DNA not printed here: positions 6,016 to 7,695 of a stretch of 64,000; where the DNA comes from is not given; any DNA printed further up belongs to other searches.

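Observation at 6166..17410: Head-to-head pair of giant LRR + Calx-beta + autotransporter-like proteins whose ends form kb-scale inverted repeats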

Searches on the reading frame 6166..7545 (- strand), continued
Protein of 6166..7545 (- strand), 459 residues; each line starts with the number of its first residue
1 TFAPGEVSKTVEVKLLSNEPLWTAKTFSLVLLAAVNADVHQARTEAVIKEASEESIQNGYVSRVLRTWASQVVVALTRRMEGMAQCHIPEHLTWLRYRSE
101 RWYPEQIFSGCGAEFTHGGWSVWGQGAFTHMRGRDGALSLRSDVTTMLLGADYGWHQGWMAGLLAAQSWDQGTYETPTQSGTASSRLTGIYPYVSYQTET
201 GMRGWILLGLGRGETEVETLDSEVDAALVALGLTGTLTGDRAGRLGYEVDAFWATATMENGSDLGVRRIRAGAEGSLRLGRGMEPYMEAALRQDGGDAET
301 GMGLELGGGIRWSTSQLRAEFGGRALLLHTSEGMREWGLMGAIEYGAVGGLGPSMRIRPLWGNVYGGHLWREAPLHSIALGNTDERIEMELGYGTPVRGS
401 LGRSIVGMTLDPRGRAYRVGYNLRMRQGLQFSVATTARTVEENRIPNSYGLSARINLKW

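Call 61: search_protein_families(library=pfam, proteins=[L003:5415-6635:+, L003:2600-3478:+, P0173, P0187, P0218, P0045, P0074], max_evalue=0.001)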
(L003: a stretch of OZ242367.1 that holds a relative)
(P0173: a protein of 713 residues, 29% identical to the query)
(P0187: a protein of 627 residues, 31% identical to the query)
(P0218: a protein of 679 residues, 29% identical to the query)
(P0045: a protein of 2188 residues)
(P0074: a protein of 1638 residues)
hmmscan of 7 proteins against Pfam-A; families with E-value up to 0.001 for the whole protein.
L003:5415-6635:+ (406 aa): 0 families

L003:2600-3478:+ (292 aa): 3 families
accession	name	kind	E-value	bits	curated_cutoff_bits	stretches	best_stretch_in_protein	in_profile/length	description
PF00589.27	Phage_integrase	-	4.6e-32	111.6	27.1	1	116-282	2-170/172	Phage integrase family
PF02899.23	Phage_int_SAM_1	-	5.5e-10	39.8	22.3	1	21-91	7-81/83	Phage integrase, N-terminal SAM-like domain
PF13495.12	Phage_int_SAM_4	-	4.1e-06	27.5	27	1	23-87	10-76/85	Phage integrase, N-terminal SAM-like domain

P0173 (713 aa): 0 families

P0187 (627 aa): 7 families
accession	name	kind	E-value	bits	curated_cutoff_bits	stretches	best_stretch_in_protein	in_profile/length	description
PF13855.12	LRR_8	-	2.5e-25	88.4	27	2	45-105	1-61/61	Leucine rich repeat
PF12799.13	LRR_4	-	7.2e-13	48.8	27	1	46-84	2-39/44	Leucine Rich repeats (2 copies)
PF13306.12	LRR_5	-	5.4e-11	42.9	27.7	1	7-103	20-111/127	BspA type Leucine rich repeat region (6 copies)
PF23598.1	LRR_14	-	3e-10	39.8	40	2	2-98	52-141/353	Leucine-rich repeat region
PF13505.12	OMP_b-brl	-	1.6e-06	28.9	28.7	1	250-372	19-136/175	Outer membrane protein beta-barrel domain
PF00560.39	LRR_1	-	8.7e-06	25.3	20.6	0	70-91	1-22/23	Leucine Rich Repeat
PF23472.1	LysM2_CERK1_LYK3_4_5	-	8.2e-05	22.9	27.4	0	33-56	17-40/56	LYK3/4/5 LysM2 domain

P0218 (679 aa): 3 families
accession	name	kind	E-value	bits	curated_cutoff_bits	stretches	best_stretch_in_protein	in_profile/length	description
PF00041.27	fn3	-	3.8e-16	59.5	25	2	118-193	2-75/84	Fibronectin type III domain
PF03797.25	Autotransporter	-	3.2e-09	37.4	26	1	306-507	1-205/255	Autotransporter beta-domain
PF16656.11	Pur_ac_phosph_N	-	9.7e-09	36.1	30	0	34-110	13-91/93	Purple acid Phosphatase, N-terminal domain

P0045 (2188 aa): 6 families
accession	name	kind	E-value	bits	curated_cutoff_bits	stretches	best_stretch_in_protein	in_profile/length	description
PF03160.20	Calx-beta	-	1e-265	864.8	27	15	764-861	1-100/119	Calx-beta domain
PF16132.11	DUF4843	-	1.4e-19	70.7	34.5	0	248-302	50-106/163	Domain of unknown function (DUF4843)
PF04619.18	Adhesin_Dr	-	2.4e-14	53.9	23.6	0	149-196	85-133/139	Dr-family adhesin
PF20579.4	LapA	-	1.6e-08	35.2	27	0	551-644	5-83/99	LapA domain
PF07550.17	Shr-like_HID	-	2.2e-07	31.7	22.3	0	1130-1168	23-56/82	Heme-binding protein Shr-like, Hb-interacting domain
PF05737.18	Collagen_bind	-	0.0004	21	27.5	0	1344-1382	77-115/131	Collagen binding domain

P0074 (1638 aa): 4 families
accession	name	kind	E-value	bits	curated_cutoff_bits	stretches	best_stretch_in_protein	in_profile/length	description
PF03160.20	Calx-beta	-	1.7e-126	415.7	27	8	1009-1114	7-116/119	Calx-beta domain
PF25800.1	FimV_N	-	8e-08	32.8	27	0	377-446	24-95/108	FimV N-terminal domain Ig-like domain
PF21880.1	DUF6916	-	2.1e-07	31.4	27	0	419-454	26-61/91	Domain of unknown function (DUF6916)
PF16132.11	DUF4843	-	0.00023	21.2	34.5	0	1043-1101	54-112/163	Domain of unknown function (DUF4843)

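Call 62: search_solved_structures(query=A2, max_evalue=10, show_alignments=1)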
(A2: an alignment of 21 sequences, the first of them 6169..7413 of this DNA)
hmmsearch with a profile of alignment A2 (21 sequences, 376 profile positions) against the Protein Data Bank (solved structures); distinct sequences matched with E-value up to 10: 2.
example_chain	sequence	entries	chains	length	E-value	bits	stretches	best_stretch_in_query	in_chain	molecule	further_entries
3h4l_A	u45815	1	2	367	0.62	12.2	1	69-129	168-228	DNA mismatch repair protein PMS1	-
4m4p_A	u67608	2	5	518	2.4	10.2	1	213-268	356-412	Ephrin type-A receptor 4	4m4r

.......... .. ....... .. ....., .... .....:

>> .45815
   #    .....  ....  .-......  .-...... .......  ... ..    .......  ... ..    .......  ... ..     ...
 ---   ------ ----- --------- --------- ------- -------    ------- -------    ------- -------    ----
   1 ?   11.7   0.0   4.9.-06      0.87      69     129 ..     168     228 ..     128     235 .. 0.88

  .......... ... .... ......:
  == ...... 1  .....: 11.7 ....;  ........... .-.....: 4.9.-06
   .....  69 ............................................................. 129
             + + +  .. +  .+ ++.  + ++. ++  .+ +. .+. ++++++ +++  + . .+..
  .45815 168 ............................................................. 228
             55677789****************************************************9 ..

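Call 63: search_protein_families(library=ncbifam, proteins=[window:6169-7413:-, P0173, P0218, P0001], max_evalue=1)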
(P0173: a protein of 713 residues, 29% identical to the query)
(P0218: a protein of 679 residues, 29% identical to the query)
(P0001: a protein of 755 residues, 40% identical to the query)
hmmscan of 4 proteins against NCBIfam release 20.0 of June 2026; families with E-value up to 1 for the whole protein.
window:6169-7413:- (415 aa): 1 family
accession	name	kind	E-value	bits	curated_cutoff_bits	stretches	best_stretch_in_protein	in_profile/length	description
TIGR01414.1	autotrans_barl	domain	0.016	14.2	16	1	77-157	165-250/432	autotransporter outer membrane beta-barrel domain-containing protein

P0173 (713 aa): 1 family
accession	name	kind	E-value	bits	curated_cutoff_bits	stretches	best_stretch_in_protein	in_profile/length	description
NF041740.1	choice_anch_T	equivalog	0.019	14.1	70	1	98-142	54-99/259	choice-of-anchor T family protein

P0218 (679 aa): 1 family
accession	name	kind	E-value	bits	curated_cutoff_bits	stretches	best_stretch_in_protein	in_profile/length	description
NF045522.1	MXAN_2561_fam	equivalog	0.0056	16.2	150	1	117-207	169-258/304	MXAN_2561 family MXYO-CTERM-anchored protein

P0001 (755 aa): 3 families
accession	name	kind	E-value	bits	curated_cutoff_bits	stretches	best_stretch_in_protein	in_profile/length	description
TIGR00845.1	caca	equivalog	4.1e-35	120.8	679.85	2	3-205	393-614/921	sodium/calcium exchanger 1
NF038115.1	SVAGG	subfamily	1.5e-13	50.6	150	2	231-311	272-355/407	SVAGG family GlyGly-CTERM protein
TIGR01414.1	autotrans_barl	domain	0.00012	21.3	16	1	348-482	135-245/432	autotransporter outer membrane beta-barrel domain-containing protein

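Call 64: find_encoding_contigs(protein=P0001, flank=6000, max_places=3)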
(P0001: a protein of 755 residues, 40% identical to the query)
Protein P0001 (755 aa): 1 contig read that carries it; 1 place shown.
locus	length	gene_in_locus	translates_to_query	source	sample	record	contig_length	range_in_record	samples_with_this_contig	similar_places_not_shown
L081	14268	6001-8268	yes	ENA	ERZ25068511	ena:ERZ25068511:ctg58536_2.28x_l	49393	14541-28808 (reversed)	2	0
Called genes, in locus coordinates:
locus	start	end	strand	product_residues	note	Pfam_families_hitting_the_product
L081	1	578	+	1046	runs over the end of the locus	PF03160:Calx-beta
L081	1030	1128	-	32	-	-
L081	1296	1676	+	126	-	-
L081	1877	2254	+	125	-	-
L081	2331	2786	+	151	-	-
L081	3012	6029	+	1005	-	PF03160:Calx-beta, PF16132:DUF4843 (faint), PF03160:Calx-beta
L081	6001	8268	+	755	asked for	PF03160:Calx-beta, PF03797:Autotransporter (weak)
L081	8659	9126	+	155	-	-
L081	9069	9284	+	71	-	-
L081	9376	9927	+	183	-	-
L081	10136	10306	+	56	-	-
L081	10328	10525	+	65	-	-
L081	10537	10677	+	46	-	-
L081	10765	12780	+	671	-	PF05719:GPP34, PF00067:p450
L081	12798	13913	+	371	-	PF00685:Sulfotransfer_1 (weak), PF13469:Sulfotransfer_3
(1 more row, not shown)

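Call 65: list_cluster_members(proteins=[P0173, P0176, P0212, P0222, P0203])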
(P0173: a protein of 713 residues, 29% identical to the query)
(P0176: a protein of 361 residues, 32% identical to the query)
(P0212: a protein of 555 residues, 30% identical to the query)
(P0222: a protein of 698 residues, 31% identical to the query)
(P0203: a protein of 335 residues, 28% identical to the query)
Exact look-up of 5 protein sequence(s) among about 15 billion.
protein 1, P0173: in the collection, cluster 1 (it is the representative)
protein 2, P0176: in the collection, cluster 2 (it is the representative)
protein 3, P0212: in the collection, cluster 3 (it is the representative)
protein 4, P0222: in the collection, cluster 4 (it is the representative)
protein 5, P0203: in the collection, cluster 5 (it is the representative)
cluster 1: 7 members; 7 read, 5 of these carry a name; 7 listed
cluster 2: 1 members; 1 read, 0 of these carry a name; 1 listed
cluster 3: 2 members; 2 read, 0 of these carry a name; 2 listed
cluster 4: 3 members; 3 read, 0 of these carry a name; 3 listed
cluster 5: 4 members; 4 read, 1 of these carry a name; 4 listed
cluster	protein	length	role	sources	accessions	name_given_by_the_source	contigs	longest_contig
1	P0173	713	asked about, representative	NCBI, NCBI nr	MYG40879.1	MAG: autotransporter outer membrane beta-barrel domain-containing protein [Nitrospira sp. ... | autotransporter outer membrane beta-barrel domain-containing protein [Nitrospira sp. ...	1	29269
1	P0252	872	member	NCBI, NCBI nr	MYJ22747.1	MAG: autotransporter outer membrane beta-barrel domain-containing protein [Nitrospira sp. ... | autotransporter outer membrane beta-barrel domain-containing protein [Nitrospira sp. ...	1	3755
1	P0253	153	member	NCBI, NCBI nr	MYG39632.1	MAG: hypothetical protein F4201_02225, partial [Nitrospira sp. SB0677_bin_15] | hypothetical protein [Nitrospira sp. SB0677_bin_15]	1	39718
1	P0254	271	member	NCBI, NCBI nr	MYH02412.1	MAG: hypothetical protein F4142_07530, partial [Nitrospira sp. SB0675_bin_23] | hypothetical protein [Nitrospira sp. SB0675_bin_23]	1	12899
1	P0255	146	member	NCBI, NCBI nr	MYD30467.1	MAG: hypothetical protein F4X01_02465, partial [Nitrospira sp. SB0661_bin_20] | hypothetical protein [Nitrospira sp. SB0661_bin_20]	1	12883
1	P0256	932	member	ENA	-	-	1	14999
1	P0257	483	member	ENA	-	-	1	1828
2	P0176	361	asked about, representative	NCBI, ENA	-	-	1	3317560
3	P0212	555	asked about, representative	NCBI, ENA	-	-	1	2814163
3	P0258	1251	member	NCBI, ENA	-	-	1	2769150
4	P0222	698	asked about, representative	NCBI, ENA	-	-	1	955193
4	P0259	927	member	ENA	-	-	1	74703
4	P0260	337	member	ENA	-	-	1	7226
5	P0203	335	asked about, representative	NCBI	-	-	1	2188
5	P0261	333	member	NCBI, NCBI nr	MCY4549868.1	MAG: hypothetical protein OXC28_16000, partial [Defluviicoccus sp.] | hypothetical protein [Defluviicoccus sp.]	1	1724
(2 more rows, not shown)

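Call 85: fold_search(model_id=the predicted structure, library=pdb)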
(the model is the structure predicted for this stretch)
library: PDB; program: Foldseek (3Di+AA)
matches with E <= 10: 770; with E <= 0.001: 118
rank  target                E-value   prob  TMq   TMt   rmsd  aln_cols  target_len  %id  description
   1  3efm                  9.7e-06  1.00  0.41  0.32  10.5       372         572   10  Structure of the alcaligin outer membrane recepteur FauA from Bordetella pertussis (released 2009-03-31)
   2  2guf                  1.1e-05  1.00  0.43  0.34  14.1       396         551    9  In meso crystal structure of the cobalamin transporter, BtuB (released 2006-12-05)
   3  2gsk_A                1.4e-05  1.00  0.44  0.33  12.1       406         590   11  Structure of the BtuB:TonB Complex (released 2006-06-13)
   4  1nqf                  1.6e-05  1.00  0.43  0.34  14.3       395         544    9  OUTER MEMBRANE COBALAMIN TRANSPORTER (BTUB) FROM E. COLI, METHIONINE SUBSTIUTION CONSTRUCT FOR SE-MET SAD PHASING (released 2003-04-29)
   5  4epa                  1.8e-05  1.00  0.37  0.27  12.5       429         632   10  The crystal structure of the ferric yersiniabactin uptake receptor FyuA from Yersinia pestis (released 2012-06-20)
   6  1nqe                  1.9e-05  1.00  0.42  0.33  14.6       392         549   10  OUTER MEMBRANE COBALAMIN TRANSPORTER (BTUB) FROM E. COLI (released 2003-04-29)
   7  6h7v_B                1.9e-05  1.00  0.44  0.29  11.2       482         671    9  Crystal structure of BauA, the Ferric preacinetobactin receptor from Acinetobacter baumannii (released 2018-10-10)
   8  1nqg                  2.6e-05  1.00  0.42  0.32  14.8       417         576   10  OUTER MEMBRANE COBALAMIN TRANSPORTER (BTUB) FROM E. COLI, WITH BOUND CALCIUM (released 2003-04-29)
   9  4rdt_A                3.6e-05  1.00  0.47  0.33  12.3       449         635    9  Structure of the bacterial Zn-transporter ZnuD from Neisseria meningitidis (flexible conformation bound to a zinc ion) (released 2015-08-19)
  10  4rdt_B                3.6e-05  1.00  0.47  0.33  12.7       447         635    9  Structure of the bacterial Zn-transporter ZnuD from Neisseria meningitidis (flexible conformation bound to a zinc ion) (released 2015-08-19)
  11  1ujw_A                3.8e-05  1.00  0.45  0.34  12.2       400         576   12  Structure of the complex between BtuB and Colicin E3 Receptor binding domain (released 2003-11-25)
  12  6h7v_A                4.0e-05  1.00  0.44  0.30  11.4       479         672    9  Crystal structure of BauA, the Ferric preacinetobactin receptor from Acinetobacter baumannii (released 2018-10-10)
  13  9c4o                  4.8e-05  1.00  0.44  0.30  11.3       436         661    8  Cryo-EM structure of PqqU with ligand PQQ (released 2024-06-19)
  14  1nqh                  5.6e-05  1.00  0.43  0.32  12.4       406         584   12  OUTER MEMBRANE COBALAMIN TRANSPORTER (BTUB) FROM E. COLI, WITH BOUND CALCIUM AND CYANOCOBALAMIN (VITAMIN B12) SUBSTRATE (released 2003-04-29)
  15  3rgm                  5.9e-05  1.00  0.42  0.34  14.6       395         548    9  Crystal structure of spin-labeled BtuB T156R1 (released 2011-10-26)
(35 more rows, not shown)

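Call 86: search_dna_similar(query=window:6169-7413:-, collection=plasmids, mode=protein, max_evalue=0.001, max_rows=10)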
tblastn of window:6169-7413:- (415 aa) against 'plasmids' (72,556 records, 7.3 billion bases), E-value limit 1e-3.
No match.
